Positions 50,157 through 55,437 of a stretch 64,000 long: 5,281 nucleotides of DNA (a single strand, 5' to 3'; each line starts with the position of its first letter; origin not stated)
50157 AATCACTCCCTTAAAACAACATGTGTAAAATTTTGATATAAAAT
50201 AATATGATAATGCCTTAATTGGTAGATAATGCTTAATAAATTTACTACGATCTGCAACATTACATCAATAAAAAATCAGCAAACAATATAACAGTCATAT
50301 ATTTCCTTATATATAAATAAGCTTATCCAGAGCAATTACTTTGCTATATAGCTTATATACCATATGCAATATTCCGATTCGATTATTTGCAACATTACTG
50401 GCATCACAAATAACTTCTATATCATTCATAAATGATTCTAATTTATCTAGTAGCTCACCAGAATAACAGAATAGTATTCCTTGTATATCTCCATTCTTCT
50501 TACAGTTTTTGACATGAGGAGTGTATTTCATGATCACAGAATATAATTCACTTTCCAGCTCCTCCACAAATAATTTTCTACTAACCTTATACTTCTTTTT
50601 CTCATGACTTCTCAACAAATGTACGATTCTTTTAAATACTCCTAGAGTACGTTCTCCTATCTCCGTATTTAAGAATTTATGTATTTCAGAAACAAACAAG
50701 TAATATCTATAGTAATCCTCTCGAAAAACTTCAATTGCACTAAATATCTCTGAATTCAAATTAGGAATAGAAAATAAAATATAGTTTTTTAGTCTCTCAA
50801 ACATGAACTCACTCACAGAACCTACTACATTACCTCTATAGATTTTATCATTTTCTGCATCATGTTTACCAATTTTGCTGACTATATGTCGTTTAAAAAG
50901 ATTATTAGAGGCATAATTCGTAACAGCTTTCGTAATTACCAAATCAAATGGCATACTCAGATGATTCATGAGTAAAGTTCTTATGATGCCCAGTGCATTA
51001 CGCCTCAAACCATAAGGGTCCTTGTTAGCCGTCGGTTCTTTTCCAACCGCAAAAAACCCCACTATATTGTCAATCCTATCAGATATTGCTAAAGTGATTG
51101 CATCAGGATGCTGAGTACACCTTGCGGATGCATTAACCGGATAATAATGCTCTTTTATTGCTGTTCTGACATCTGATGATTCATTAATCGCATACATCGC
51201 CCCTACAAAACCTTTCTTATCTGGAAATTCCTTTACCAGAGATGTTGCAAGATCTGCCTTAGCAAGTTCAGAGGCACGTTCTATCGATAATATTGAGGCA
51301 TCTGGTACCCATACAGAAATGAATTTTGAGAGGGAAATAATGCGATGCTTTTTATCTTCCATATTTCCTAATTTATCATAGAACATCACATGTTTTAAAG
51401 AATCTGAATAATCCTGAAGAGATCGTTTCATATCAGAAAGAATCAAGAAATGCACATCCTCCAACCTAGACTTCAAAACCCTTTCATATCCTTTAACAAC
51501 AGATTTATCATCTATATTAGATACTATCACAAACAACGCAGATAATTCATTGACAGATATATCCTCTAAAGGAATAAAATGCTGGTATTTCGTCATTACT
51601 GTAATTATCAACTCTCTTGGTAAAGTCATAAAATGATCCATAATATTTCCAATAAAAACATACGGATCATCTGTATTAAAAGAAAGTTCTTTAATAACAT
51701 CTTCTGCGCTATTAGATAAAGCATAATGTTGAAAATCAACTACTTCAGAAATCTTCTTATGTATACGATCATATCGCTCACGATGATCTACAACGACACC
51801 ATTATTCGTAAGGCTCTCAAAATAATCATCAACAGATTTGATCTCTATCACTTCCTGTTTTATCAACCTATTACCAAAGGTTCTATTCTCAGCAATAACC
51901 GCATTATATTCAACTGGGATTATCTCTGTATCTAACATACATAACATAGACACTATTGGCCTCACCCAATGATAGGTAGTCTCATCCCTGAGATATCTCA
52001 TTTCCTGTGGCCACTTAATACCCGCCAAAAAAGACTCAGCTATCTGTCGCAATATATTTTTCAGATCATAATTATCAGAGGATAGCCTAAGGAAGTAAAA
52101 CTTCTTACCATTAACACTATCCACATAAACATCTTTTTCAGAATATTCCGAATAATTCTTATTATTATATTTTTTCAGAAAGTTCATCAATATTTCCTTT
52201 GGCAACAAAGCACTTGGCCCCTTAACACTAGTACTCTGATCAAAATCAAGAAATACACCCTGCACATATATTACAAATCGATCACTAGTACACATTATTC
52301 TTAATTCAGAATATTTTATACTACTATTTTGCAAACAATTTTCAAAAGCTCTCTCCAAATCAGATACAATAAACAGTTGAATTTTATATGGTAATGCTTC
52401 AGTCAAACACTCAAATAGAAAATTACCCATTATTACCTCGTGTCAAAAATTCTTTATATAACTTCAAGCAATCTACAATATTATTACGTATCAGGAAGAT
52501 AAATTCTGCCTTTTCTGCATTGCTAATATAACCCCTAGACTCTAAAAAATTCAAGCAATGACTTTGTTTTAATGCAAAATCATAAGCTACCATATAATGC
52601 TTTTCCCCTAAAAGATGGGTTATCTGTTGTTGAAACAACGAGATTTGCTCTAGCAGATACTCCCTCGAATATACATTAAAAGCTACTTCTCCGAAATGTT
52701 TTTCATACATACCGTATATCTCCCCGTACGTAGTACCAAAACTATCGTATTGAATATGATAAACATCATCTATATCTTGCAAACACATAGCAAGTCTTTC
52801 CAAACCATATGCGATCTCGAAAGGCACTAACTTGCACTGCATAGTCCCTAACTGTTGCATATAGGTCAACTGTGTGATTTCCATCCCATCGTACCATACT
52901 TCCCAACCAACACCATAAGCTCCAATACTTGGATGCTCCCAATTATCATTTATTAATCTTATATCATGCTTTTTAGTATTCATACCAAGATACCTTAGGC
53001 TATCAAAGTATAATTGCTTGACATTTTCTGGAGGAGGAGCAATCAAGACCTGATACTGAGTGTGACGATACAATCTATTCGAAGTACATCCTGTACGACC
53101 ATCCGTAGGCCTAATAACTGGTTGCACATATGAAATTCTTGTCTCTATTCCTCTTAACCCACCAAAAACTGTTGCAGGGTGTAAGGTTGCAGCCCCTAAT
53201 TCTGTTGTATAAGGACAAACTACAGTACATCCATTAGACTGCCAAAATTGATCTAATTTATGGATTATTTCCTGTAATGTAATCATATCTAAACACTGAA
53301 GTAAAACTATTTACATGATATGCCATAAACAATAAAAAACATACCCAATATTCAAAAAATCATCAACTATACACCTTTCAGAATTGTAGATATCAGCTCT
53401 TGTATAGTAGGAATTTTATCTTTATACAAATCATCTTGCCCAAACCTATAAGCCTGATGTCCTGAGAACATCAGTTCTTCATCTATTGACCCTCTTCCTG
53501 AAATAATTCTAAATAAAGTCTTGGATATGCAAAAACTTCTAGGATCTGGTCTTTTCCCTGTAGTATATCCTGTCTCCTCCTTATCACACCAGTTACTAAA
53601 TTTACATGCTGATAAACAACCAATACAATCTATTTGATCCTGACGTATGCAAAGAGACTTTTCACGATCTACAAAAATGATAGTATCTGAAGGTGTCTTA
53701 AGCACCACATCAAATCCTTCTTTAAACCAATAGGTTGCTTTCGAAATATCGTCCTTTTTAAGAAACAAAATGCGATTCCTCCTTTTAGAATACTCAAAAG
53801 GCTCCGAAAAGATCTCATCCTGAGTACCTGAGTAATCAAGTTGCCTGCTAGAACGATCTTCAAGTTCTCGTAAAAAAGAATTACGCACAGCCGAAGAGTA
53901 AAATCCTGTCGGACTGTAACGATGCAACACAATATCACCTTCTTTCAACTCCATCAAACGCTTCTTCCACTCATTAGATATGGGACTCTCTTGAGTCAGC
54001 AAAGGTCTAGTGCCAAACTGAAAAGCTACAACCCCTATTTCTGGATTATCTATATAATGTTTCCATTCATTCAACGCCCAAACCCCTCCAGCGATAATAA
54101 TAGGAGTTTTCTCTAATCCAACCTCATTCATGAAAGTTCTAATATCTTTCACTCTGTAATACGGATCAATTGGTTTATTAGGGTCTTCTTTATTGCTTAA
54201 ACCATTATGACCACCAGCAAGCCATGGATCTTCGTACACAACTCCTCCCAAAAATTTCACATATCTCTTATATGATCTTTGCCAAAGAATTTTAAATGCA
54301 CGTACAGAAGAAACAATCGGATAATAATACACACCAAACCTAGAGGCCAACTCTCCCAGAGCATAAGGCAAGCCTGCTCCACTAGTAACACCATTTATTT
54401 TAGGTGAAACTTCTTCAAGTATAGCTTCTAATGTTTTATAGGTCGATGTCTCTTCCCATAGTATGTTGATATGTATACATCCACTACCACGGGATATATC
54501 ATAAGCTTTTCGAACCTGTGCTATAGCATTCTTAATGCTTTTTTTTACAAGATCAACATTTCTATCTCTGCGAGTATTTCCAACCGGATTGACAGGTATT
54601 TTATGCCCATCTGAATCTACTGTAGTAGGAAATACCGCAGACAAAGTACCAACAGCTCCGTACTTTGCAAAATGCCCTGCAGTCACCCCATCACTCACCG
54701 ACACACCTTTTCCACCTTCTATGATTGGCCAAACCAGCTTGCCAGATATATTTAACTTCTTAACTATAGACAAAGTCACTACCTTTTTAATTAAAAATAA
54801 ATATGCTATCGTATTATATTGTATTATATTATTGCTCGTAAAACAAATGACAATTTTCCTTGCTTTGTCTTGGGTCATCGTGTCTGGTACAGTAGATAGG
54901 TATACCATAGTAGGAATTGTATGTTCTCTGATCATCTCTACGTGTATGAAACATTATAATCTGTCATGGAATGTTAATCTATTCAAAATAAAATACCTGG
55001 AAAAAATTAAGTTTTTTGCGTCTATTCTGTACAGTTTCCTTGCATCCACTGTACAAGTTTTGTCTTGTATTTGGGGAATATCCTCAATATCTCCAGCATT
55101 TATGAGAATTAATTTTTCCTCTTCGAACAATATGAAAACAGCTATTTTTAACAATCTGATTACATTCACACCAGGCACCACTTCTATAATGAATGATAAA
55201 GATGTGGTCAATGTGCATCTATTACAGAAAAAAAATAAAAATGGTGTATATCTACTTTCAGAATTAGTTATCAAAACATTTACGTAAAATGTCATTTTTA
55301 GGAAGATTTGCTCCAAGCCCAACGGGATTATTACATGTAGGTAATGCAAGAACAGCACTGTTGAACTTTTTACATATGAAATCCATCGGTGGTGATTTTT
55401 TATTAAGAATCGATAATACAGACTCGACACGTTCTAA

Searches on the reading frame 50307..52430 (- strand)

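Call 8: search_protein_families(library=ncbifam, proteins=[window:50307-52430:-], max_evalue=0.01)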
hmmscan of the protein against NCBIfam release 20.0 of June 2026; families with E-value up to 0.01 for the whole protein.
window:50307-52430:- (707 aa): 4 families
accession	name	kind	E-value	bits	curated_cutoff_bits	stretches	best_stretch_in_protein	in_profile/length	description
TIGR00211.2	glyS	equivalog_domain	2.8e-134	449.2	300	1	3-704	1-684/684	glycine--tRNA ligase subunit beta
NF011499.0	PRK14908.1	equivalog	2.9e-100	337.2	1244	1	3-704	313-996/998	glycine--tRNA ligase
NF047553.1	LBBP_01157_fam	equivalog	0.0075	15.7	270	0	609-680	59-130/243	LBBP_01157 family protein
NF047557.1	LIC_11826_fam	subfamily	0.0089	15.4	240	0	609-681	61-133/246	LIC_11826 family putative surface polysaccharide biosynthesis enzyme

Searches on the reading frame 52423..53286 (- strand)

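Call 34: search_protein_families(library=pfam, proteins=[window:52423-53286:-], max_evalue=0.001)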
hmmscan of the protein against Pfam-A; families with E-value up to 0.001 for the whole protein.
window:52423-53286:- (287 aa): 1 family
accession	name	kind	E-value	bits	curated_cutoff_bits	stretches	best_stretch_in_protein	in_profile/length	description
PF02091.20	tRNA-synt_2e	-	8.7e-98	327.4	27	1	4-278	1-274/278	Glycyl-tRNA synthetase alpha subunit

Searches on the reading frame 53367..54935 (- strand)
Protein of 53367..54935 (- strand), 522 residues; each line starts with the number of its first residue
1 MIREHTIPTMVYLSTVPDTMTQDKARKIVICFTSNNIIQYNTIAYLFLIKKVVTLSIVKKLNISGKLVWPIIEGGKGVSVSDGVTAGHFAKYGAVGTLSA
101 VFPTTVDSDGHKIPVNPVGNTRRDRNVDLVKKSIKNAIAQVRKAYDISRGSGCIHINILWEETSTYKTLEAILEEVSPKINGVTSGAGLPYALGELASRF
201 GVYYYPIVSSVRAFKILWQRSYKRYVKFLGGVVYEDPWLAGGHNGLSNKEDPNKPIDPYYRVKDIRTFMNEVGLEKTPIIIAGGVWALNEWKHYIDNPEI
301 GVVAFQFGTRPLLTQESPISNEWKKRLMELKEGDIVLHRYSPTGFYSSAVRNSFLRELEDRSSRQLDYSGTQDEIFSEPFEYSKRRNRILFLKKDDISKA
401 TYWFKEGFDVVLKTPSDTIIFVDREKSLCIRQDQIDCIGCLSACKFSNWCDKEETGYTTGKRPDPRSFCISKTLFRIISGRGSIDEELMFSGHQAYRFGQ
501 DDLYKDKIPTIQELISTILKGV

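Call 8: search_protein_families(library=ncbifam, proteins=[window:53367-54935:-], max_evalue=0.01)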
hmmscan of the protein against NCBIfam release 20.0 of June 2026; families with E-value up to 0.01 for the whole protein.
window:53367-54935:- (522 aa): 1 family
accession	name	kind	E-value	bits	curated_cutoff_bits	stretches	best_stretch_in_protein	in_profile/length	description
TIGR03151.1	enACPred_II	equivalog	2e-06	27.3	453.1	1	276-366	161-247/307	enoyl-[acyl-carrier-protein] reductase FabK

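Call 34: search_protein_families(library=pfam, proteins=[window:53367-54935:-], max_evalue=0.001)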
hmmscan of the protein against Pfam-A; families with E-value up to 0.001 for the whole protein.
window:53367-54935:- (522 aa): 1 family
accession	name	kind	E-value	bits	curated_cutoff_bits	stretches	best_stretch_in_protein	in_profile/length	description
PF03060.21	NMO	-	8.4e-12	45.5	28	1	67-372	10-285/331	Nitronate monooxygenase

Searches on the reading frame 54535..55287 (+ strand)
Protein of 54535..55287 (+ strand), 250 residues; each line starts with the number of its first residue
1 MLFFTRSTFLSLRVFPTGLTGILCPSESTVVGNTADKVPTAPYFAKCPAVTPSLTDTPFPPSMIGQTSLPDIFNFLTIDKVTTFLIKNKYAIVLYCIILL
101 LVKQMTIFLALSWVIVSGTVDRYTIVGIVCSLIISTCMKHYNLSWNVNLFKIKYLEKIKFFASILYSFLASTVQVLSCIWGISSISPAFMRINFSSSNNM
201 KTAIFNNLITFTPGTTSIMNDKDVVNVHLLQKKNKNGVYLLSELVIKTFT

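Call 34: search_protein_families(library=pfam, proteins=[window:54535-55287:+], max_evalue=0.001)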
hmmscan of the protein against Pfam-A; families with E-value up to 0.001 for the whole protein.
window:54535-55287:+ (250 aa): 1 family
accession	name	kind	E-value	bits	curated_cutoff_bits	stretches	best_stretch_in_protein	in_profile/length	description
PF01899.21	MNHE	-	1.4e-16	61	27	1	107-234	2-126/145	Na+/H+ ion antiporter subunit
